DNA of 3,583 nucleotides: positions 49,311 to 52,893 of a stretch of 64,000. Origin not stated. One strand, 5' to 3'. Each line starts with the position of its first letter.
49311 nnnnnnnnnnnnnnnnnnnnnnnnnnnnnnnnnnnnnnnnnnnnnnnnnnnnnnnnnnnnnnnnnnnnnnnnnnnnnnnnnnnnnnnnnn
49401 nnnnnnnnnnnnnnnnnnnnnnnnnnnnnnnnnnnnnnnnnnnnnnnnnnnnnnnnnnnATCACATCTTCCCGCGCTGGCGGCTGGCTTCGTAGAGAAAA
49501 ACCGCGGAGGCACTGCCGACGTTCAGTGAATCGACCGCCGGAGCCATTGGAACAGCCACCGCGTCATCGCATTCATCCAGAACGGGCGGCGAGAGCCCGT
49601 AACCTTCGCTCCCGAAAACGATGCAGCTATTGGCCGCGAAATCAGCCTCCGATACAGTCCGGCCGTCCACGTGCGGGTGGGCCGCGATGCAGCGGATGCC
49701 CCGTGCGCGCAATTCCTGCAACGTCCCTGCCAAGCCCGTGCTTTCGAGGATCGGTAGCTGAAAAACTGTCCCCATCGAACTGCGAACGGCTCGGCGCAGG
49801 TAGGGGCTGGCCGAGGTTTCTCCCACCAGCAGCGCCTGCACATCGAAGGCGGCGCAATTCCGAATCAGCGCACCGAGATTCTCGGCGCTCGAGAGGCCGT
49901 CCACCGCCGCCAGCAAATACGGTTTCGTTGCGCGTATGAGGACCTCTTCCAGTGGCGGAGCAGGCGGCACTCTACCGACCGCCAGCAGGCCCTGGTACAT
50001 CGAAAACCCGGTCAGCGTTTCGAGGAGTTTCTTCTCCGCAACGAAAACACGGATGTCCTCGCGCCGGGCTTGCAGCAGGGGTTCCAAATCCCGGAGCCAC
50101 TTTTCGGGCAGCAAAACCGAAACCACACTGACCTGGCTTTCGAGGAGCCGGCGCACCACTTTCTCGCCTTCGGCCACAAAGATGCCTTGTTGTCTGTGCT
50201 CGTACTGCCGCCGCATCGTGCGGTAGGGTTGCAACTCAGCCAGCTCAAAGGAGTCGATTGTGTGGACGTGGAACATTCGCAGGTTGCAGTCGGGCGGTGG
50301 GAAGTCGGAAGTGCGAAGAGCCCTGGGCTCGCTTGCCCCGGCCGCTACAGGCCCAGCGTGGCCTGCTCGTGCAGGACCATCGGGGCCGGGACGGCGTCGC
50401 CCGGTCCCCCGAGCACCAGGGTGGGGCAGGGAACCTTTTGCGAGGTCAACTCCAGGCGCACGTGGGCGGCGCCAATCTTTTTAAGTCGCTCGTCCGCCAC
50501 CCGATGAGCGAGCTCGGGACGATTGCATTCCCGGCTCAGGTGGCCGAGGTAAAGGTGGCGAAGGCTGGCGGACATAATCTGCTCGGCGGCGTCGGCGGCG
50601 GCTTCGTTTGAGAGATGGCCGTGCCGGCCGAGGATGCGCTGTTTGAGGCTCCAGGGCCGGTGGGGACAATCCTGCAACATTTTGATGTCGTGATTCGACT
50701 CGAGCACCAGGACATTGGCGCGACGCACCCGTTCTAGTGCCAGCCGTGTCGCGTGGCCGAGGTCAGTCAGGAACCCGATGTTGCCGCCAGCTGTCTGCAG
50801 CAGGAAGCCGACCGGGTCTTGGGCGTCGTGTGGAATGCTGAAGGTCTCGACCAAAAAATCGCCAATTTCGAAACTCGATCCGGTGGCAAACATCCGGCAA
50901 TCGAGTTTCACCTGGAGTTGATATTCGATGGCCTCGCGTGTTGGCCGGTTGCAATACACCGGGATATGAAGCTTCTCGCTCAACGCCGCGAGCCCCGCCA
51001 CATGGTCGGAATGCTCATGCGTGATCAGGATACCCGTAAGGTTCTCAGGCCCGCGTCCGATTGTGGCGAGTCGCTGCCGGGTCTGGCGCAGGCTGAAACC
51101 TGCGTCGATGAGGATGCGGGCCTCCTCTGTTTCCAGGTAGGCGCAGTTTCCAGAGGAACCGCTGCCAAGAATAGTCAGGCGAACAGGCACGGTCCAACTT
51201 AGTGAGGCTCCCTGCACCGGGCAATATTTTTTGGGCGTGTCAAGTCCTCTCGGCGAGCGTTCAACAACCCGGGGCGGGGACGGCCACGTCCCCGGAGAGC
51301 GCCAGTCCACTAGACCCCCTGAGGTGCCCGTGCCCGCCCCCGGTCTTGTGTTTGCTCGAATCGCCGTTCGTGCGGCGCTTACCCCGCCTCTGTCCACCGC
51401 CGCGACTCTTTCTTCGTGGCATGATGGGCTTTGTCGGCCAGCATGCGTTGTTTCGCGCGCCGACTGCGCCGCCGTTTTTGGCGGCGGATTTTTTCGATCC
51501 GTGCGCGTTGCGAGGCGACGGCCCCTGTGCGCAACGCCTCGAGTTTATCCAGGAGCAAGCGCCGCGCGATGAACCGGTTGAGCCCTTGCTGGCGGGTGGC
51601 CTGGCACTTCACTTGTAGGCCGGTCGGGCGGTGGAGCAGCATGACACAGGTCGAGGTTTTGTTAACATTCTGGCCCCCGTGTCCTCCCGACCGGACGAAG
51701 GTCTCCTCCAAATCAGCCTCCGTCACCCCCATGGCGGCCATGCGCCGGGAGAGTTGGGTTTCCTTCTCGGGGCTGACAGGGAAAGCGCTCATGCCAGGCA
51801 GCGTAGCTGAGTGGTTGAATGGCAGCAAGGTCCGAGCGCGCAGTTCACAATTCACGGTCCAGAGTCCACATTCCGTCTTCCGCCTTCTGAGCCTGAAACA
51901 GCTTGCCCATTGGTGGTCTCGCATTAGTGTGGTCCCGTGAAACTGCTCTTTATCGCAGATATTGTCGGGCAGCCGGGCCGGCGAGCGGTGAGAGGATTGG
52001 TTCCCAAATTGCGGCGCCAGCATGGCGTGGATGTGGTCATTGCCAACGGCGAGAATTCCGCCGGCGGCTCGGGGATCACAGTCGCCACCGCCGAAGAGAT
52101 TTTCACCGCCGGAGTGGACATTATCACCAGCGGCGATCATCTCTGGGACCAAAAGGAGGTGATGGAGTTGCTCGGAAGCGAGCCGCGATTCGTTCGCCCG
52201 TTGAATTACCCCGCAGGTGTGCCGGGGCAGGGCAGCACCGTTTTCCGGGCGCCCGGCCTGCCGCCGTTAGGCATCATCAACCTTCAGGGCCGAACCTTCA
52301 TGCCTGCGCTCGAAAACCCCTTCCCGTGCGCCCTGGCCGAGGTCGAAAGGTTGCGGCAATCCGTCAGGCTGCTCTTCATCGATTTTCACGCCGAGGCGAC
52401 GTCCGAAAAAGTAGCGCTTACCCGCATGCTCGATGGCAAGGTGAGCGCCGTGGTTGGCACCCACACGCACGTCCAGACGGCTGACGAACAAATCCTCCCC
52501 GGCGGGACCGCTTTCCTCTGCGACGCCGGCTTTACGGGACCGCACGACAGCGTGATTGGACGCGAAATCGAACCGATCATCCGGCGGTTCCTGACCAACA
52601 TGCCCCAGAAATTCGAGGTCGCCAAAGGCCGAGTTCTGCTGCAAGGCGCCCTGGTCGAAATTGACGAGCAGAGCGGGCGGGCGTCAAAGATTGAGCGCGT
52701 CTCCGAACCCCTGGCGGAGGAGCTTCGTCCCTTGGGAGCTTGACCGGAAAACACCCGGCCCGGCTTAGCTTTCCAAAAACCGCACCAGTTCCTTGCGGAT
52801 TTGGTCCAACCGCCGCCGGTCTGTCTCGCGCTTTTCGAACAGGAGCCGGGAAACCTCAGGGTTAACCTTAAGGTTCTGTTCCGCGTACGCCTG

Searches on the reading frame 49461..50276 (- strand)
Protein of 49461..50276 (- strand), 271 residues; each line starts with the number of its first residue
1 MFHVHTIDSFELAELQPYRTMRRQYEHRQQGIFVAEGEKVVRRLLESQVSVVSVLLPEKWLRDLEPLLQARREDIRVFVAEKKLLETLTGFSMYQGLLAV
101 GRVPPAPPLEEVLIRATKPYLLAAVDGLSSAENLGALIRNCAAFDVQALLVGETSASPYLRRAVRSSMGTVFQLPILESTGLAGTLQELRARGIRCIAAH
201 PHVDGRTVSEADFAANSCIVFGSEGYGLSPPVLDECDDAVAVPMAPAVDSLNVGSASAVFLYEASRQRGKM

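Call 50: search_protein_families(library=pfam, proteins=[window:49461-50276:-], max_evalue=0.00001)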
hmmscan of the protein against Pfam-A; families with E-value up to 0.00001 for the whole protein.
window:49461-50276:- (271 aa): 1 family
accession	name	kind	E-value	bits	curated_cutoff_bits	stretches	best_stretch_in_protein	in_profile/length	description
PF00588.24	SpoU_methylase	-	8.8e-34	117.1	29.7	1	124-262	5-142/142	SpoU rRNA Methylase family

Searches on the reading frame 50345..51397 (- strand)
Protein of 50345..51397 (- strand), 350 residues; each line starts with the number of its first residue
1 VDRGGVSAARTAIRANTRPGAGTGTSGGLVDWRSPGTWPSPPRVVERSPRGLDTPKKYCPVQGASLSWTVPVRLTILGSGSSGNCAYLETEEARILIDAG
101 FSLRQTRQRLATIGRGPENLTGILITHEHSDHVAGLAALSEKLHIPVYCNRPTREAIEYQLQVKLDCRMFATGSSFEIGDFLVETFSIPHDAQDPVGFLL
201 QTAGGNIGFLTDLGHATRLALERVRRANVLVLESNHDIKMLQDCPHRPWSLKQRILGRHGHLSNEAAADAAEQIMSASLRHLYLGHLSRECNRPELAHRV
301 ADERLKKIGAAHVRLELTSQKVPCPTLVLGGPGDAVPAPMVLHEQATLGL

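Call 50: search_protein_families(library=pfam, proteins=[window:50345-51397:-], max_evalue=0.00001)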
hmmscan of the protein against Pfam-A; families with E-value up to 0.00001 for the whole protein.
window:50345-51397:- (350 aa): 3 families
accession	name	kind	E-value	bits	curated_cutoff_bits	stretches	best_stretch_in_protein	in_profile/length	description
PF12706.13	Lactamase_B_2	-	3e-27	96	27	1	94-275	2-191/200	Beta-lactamase superfamily domain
PF00753.33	Lactamase_B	-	6.4e-17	62.6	22.7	1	81-163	4-87/196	Metallo-beta-lactamase superfamily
PF13483.12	Lactamase_B_3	-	1.1e-08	35.6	24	1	83-231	7-130/160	Beta-lactamase superfamily domain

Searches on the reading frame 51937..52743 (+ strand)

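Call 50: search_protein_families(library=pfam, proteins=[window:51937-52743:+], max_evalue=0.00001)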
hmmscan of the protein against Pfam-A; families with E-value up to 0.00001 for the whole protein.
window:51937-52743:+ (268 aa): 2 families
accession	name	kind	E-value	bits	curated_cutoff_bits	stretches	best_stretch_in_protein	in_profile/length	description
PF13277.11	YmdB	-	4.3e-102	341.1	27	1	4-255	1-253/253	YmdB-like protein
PF00149.33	Metallophos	-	7.7e-08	33.4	21.5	1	1-179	1-190/191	Calcineurin-like phosphoesterase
